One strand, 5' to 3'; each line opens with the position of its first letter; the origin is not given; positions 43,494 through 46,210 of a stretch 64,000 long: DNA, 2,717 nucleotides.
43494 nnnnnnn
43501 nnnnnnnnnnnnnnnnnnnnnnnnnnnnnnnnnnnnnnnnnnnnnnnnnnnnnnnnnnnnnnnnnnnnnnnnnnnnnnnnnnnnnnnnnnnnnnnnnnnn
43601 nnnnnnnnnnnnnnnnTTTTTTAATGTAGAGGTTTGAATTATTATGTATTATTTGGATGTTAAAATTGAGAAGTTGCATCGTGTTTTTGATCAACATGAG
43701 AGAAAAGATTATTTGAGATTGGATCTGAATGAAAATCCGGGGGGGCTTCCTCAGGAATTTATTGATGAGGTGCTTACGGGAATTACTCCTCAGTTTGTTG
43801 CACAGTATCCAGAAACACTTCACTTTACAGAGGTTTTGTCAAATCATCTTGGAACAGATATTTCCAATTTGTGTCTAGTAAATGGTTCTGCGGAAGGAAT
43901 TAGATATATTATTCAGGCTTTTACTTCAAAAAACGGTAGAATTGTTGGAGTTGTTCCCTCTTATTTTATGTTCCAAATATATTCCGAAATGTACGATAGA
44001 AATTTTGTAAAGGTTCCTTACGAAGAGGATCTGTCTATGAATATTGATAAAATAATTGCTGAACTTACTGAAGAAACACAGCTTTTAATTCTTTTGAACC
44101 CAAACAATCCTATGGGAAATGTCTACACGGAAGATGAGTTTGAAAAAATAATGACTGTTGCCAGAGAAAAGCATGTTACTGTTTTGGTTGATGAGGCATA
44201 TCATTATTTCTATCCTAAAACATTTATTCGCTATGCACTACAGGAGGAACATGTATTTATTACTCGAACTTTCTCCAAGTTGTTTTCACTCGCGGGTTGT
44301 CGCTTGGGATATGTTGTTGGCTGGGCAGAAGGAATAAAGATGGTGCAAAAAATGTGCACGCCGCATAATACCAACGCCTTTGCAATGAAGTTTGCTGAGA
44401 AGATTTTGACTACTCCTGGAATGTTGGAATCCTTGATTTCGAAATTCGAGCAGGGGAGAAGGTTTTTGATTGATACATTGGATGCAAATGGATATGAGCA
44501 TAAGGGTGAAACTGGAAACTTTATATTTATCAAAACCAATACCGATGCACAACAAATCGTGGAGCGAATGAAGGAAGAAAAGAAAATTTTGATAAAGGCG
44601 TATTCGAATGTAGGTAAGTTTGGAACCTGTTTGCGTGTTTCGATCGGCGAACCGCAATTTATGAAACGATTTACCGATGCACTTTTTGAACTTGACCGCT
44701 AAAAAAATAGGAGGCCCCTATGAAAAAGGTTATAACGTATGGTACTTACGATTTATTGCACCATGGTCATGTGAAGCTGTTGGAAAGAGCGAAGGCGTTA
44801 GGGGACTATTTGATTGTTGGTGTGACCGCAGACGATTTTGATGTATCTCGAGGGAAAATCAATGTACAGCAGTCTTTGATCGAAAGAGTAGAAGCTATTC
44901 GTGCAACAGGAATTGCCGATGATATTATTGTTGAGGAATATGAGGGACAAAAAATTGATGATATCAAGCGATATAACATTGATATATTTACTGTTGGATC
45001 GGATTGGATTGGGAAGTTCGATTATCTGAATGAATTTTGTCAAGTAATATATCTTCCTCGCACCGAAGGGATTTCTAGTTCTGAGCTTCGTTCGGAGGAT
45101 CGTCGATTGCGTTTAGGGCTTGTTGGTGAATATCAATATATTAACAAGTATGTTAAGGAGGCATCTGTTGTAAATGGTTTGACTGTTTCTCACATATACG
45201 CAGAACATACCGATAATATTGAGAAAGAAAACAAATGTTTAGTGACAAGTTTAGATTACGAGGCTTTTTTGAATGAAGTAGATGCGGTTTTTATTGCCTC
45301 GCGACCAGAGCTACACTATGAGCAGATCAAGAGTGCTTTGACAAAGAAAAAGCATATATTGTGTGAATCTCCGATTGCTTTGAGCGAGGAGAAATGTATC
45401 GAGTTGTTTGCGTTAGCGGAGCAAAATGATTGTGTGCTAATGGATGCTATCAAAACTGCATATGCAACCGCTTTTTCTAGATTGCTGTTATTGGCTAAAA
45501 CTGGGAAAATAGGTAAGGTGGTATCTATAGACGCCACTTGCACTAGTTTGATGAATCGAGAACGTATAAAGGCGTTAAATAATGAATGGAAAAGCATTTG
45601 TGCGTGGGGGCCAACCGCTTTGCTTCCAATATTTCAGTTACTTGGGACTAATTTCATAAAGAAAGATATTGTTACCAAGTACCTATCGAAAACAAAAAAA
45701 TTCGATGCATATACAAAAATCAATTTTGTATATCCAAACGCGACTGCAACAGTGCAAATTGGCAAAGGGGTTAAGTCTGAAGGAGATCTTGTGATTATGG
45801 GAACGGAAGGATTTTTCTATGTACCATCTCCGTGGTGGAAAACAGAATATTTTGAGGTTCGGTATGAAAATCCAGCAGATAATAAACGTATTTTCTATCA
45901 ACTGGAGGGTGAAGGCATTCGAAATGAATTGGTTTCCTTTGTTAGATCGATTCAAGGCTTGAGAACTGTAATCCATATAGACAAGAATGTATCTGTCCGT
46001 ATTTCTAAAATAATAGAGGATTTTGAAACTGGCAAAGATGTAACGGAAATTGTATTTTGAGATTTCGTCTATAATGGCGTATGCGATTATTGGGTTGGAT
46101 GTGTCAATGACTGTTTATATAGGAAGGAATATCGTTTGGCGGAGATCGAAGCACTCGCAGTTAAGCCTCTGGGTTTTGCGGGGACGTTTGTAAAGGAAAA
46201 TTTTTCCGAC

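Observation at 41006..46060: Block of TagF-like, LicD, GNAT, HisC/CobD-like and a TagD-oxidoreductase fusion: candidate pathway for a CDP-activated amino-polyol phosphate decoration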

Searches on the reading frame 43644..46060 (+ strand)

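Call 52: search_protein_families(library=pfam, proteins=[L092:10946-12289:+, L092:13715-14362:+, L092:9624-10919:+, L092:12322-13734:+], max_evalue=0.01)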
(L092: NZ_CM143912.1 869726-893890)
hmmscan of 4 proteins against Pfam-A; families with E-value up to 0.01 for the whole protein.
L092:10946-12289:+ (447 aa): 4 families
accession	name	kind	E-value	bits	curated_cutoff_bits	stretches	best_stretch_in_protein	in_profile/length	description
PF01408.29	GFO_IDH_MocA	-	9.9e-27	94.4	24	1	130-243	1-116/120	Oxidoreductase family, NAD-binding Rossmann fold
PF01467.32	CTP_transf_like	-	1.4e-16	61.3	21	1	5-125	1-132/133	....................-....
PF22725.1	GFO_IDH_MocA_C3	-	3.4e-08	33.9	27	1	258-369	4-123/124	GFO/IDH/MocA C-terminal domain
PF03807.23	F420_oxidored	-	1.4e-05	26.1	21.6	1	131-214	1-86/94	NADP oxidoreductase coenzyme F420-dependent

L092:13715-14362:+ (215 aa): 4 families
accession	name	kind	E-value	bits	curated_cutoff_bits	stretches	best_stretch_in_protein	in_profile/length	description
PF12710.13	HAD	-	1.4e-07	32.5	27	1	10-183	1-188/189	haloacid dehalogenase-like hydrolase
PF00702.32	Hydrolase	-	0.00036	21.4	26.4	1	8-180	2-184/191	haloacid dehalogenase-like hydrolase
PF12689.13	Acid_PPase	-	0.003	17.9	27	0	87-197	43-154/169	Acid Phosphatase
PF13419.12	HAD_2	-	0.0035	17.9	23.8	0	37-182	27-167/178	Haloacid dehalogenase-like hydrolase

L092:9624-10919:+ (431 aa): 2 families
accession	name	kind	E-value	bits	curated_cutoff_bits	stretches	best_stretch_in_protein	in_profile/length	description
PF04464.20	Glyphos_transf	-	3.7e-13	49.6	22.1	1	184-426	137-366/367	CDP-Glycerol:Poly(glycerophosphate) glycerophosphotransferase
PF02350.25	Epimerase_2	-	5.3e-08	32.6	30.6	1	205-425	145-346/347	UDP-N-acetylglucosamine 2-epimerase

L092:12322-13734:+ (470 aa): 2 families
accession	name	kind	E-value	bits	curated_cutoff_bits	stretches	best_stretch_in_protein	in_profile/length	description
PF13440.11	Polysacc_synt_3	-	8.4e-65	219.3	23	1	33-320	5-292/293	Polysaccharide biosynthesis protein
PF01943.22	Polysacc_synt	-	3.2e-26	92.8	28.2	1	9-271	5-273/274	Polysaccharide biosynthesis protein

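Call 65: find_homologous_proteins(query=L092:10946-12289:+, max_evalue=1e-20)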
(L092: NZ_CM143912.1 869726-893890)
Query L092:10946-12289:+ (447 aa): 8000 proteins with E <= 1e-20 among 8000 candidates; the best 120 are listed.
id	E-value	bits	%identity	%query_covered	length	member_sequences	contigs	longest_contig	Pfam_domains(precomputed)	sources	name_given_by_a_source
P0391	0.0e+0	1009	100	100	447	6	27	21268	PF01408.29,PF22725.2,PF01467.33,PF03807.24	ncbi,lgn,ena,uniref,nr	ncbi:Gfo/Idh/MocA family oxidoreductase [Escherichia coli]|uniref:Gfo/Idh/MocA family oxidoreductase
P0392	2.5e-249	845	82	100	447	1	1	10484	PF01408.29,PF22725.2,PF01467.33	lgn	-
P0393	4.6e-245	831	81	100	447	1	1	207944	PF01408.29,PF22725.2,PF01467.33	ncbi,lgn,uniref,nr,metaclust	ncbi:Gfo/Idh/MocA family oxidoreductase [Providencia alcalifaciens]|uniref:Gfo/Idh/MocA family oxido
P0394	9.8e-227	771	74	100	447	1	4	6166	PF01408.29,PF22725.2,PF01467.33,PF03807.24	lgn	-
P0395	6.7e-225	765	73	100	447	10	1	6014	PF01408.29,PF22725.2,PF01467.33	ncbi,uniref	ncbi:Gfo/Idh/MocA family oxidoreductase [Arsukibacterium sp.]|uniref:Gfo/Idh/MocA family oxidoreduct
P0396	5.8e-223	759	73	100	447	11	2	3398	PF01408.29,PF22725.2,PF01467.33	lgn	-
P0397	3.7e-221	753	73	100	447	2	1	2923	PF01408.29,PF22725.2,PF01467.33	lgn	-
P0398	1.5e-218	744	71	100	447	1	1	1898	PF01408.29,PF22725.2,PF01467.33,PF02826.26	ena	-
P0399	2.6e-216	737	71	100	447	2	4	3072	PF01408.29,PF22725.2,PF01467.33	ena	-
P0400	3.4e-213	726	70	100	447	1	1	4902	PF01408.29,PF22725.2,PF01467.33,PF02826.26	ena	-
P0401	3.0e-197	674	65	100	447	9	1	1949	PF01408.29,PF22725.2,PF01467.33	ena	-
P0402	7.8e-194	663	64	97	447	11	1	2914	PF01408.29,PF22725.2,PF01467.33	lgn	-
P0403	1.3e-193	662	63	99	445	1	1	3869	PF01408.29,PF22725.2,PF01467.33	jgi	jgi:choline-phosphate cytidylyltransferase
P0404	1.4e-193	662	65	97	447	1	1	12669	PF01408.29,PF22725.2,PF01467.33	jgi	jgi:choline-phosphate cytidylyltransferase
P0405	2.0e-193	661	62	99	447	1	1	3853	PF01408.29,PF22725.2,PF01467.33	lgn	-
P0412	2.0e-192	658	63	99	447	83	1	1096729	PF01408.29,PF22725.2,PF01467.33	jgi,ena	jgi:choline-phosphate cytidylyltransferase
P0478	5.4e-181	620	61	100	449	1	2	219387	PF01408.29,PF22725.2,PF01467.33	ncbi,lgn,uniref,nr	ncbi:Gfo/Idh/MocA family oxidoreductase [Anaerosalibacter massiliensis]|uniref:Gfo/Idh/MocA family o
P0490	2.6e-180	618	61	99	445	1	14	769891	PF01408.29,PF22725.2,PF01467.33,PF03807.24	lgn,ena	-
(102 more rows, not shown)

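Call 66: find_encoding_contigs(protein=P0393, flank=7000, max_places=1)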
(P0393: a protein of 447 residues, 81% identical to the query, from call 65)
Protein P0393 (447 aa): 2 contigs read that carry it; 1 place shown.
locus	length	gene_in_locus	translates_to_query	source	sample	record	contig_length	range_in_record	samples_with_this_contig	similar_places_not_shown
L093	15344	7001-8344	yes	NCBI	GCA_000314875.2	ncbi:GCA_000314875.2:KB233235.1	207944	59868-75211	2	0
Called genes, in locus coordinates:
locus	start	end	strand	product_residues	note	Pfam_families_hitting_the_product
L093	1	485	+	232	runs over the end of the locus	PF00072:Response_reg, PF00486:Trans_reg_C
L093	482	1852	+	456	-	PF16527:CpxA_peri, PF00672:HAMP, PF00512:HisKA, PF02518:HATPase_c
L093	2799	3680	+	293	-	PF00483:NTP_transferase, PF12804:NTP_transf_3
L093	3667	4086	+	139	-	PF05523:FdtA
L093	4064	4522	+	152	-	PF25087:GMPPB_C (faint), PF25084:LbH_EIF2B, PF00132:Hexapep, PF14602:Hexapep_2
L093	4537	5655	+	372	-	PF00266:Aminotran_5 (weak), PF01041:DegT_DnrJ_EryC1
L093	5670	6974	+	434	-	PF04464:Glyphos_transf, PF02350:Epimerase_2 (weak)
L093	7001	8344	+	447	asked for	PF01467:CTP_transf_like, PF01408:GFO_IDH_MocA, PF22725:GFO_IDH_MocA_C3 (weak)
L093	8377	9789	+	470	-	PF01943:Polysacc_synt, PF13440:Polysacc_synt_3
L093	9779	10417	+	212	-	PF12710:HAD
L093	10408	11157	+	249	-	-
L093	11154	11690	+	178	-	PF13641:Glyco_tranf_2_3, PF00535:Glycos_transf_2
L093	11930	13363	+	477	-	-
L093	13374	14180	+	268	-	PF00535:Glycos_transf_2, PF10111:Glyco_tranf_2_2, PF13641:Glyco_tranf_2_3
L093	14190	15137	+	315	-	PF01073:3Beta_HSD, PF01370:Epimerase, PF02719:Polysacc_synt_2, PF04321:RmlD_sub_bind, PF13460:NAD_binding_10, PF16363:GDP_Man_Dehyd, PF07993:NAD_binding_4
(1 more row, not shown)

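Call 67: find_encoding_contigs(protein=P0412, flank=7000, max_places=1)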
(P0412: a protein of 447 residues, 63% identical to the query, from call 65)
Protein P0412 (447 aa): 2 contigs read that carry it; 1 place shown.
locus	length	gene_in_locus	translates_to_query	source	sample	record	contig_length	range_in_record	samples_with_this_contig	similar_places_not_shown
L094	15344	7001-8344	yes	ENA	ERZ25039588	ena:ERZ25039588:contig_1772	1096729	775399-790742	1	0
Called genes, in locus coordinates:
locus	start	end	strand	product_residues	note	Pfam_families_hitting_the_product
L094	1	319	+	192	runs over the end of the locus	-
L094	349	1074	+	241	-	PF19136:DUF5819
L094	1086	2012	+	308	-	PF05090:HTTM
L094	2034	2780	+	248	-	PF19136:DUF5819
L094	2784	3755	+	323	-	PF05090:HTTM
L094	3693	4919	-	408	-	PF07690:MFS_1, PF13347:MFS_2 (weak), PF07690:MFS_1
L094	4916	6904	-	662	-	PF05649:Peptidase_M13_N, PF01431:Peptidase_M13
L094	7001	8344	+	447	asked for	PF01467:CTP_transf_like, PF01408:GFO_IDH_MocA, PF22725:GFO_IDH_MocA_C3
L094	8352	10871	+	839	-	PF04464:Glyphos_transf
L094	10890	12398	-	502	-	PF00041:fn3, PF03372:Exo_endo_phos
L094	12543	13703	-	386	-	-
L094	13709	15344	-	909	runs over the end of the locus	PF04464:Glyphos_transf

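Call 68: find_encoding_contigs(protein=P0478, flank=7000, max_places=1)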
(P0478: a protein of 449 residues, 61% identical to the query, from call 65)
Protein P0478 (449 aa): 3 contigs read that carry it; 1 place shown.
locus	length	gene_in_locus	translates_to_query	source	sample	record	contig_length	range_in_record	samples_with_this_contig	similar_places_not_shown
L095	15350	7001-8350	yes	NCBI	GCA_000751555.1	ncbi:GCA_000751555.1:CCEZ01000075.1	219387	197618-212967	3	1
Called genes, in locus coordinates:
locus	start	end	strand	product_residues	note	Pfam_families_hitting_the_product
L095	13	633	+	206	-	PF02397:Bac_transf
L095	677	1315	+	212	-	PF00132:Hexapep (faint), PF17836:PglD_N, PF25087:GMPPB_C (faint)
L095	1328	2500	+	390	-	PF00155:Aminotran_1_2, PF01041:DegT_DnrJ_EryC1, PF01212:Beta_elim_lyase (faint)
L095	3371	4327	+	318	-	PF01073:3Beta_HSD, PF01370:Epimerase, PF02719:Polysacc_synt_2, PF04321:RmlD_sub_bind, PF13460:NAD_binding_10, PF16363:GDP_Man_Dehyd, PF07993:NAD_binding_4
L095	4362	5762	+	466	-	PF02397:Bac_transf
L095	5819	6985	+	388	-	PF04464:Glyphos_transf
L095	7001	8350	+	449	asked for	PF01467:CTP_transf_like, PF01408:GFO_IDH_MocA, PF22725:GFO_IDH_MocA_C3 (weak)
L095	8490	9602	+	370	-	PF13439:Glyco_transf_4, PF13477:Glyco_trans_4_2, PF13579:Glyco_trans_4_4, PF00534:Glycos_transf_1, PF13692:Glyco_trans_1_4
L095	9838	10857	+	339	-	PF00535:Glycos_transf_2, PF10111:Glyco_tranf_2_2, PF13641:Glyco_tranf_2_3 (weak)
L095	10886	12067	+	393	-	-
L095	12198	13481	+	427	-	PF04932:Wzy_C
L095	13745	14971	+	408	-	PF03721:UDPG_MGDP_dh_N, PF00984:UDPG_MGDP_dh, PF03720:UDPG_MGDP_dh_C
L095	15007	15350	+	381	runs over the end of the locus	PF02350:Epimerase_2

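Call 69: find_encoding_contigs(protein=P0490, flank=7000, max_places=1)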
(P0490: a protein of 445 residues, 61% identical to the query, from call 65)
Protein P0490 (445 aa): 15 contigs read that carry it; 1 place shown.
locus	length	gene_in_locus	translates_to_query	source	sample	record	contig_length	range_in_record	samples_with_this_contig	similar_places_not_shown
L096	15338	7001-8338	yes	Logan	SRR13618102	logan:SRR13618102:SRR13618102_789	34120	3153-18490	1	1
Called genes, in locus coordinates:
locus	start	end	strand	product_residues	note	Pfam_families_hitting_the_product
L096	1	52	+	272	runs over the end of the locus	PF01066:CDP-OH_P_transf (weak)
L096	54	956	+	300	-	PF00535:Glycos_transf_2, PF13641:Glyco_tranf_2_3 (faint), PF13632:Glyco_trans_2_3 (faint)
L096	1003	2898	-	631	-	PF00041:fn3, PF10179:NDNF (faint), PF16656:Pur_ac_phosph_N (faint), PF25059:FN3_DSCAM-DSCAML_C (faint), PF25788:Ig_Rha78A_N (faint), PF00041:fn3, PF13620:CarboxypepD_reg (weak), PF13620:CarboxypepD_reg, +3 more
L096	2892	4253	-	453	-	PF13091:PLDc_2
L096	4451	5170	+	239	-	PF04234:CopC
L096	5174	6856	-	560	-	PF20706:GT4-conflict, PF00534:Glycos_transf_1, PF13692:Glyco_trans_1_4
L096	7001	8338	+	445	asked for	PF01467:CTP_transf_like, PF01408:GFO_IDH_MocA, PF03807:F420_oxidored (weak), PF22725:GFO_IDH_MocA_C3 (weak)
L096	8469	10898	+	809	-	PF04464:Glyphos_transf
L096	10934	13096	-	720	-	PF00041:fn3, PF09294:Interfer-bind (faint), PF16656:Pur_ac_phosph_N (weak), PF25059:FN3_DSCAM-DSCAML_C (faint), PF00041:fn3, PF03372:Exo_endo_phos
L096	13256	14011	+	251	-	PF00561:Abhydrolase_1, PF12697:Abhydrolase_6, PF12146:Hydrolase_4 (weak)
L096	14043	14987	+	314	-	PF01408:GFO_IDH_MocA, PF22725:GFO_IDH_MocA_C3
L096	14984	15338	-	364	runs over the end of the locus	PF00724:Oxidored_FMN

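Call 75: find_related_loci(query=A3, collection=metagenome_contigs, flank=6000)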
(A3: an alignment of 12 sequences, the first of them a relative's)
Query A3 (447 aa) in metagenome_contigs; peptide patterns used: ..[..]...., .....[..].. (x = any residue, [..] = any of these).
600 stretches matched a pattern (row limit reached: there are more); 583 encode a relative of the query (tblastn E <= 1e-3); the best 80 are kept; 80 distinct loci.
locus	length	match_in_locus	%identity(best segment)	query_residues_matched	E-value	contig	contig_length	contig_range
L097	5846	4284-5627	63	1-447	0e+0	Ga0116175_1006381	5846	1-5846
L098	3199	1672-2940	61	1-424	0e+0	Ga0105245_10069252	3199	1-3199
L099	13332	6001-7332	62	1-444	1e-176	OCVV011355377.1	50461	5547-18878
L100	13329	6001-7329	58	3-446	5e-172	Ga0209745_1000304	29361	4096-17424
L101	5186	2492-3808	56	2-438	3e-165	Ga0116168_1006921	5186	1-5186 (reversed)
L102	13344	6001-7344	56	1-447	1e-161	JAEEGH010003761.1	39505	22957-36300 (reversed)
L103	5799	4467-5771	54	1-436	2e-162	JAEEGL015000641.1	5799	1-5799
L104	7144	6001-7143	61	3-383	1e-158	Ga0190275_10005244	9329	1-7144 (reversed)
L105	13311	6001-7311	55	1-438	3e-157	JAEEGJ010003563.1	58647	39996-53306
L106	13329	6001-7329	53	1-445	2e-157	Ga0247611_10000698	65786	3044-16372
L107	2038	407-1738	55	1-444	1e-169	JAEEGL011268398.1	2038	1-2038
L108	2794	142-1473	53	1-445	7e-166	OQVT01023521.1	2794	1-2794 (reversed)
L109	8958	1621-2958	54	4-447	3e-156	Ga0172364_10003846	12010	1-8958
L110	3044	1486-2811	54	4-446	4e-164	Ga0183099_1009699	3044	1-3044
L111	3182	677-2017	54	1-447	8e-164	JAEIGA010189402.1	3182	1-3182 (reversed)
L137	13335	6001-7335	55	1-444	1e-148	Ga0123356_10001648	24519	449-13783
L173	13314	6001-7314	51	1-439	7e-143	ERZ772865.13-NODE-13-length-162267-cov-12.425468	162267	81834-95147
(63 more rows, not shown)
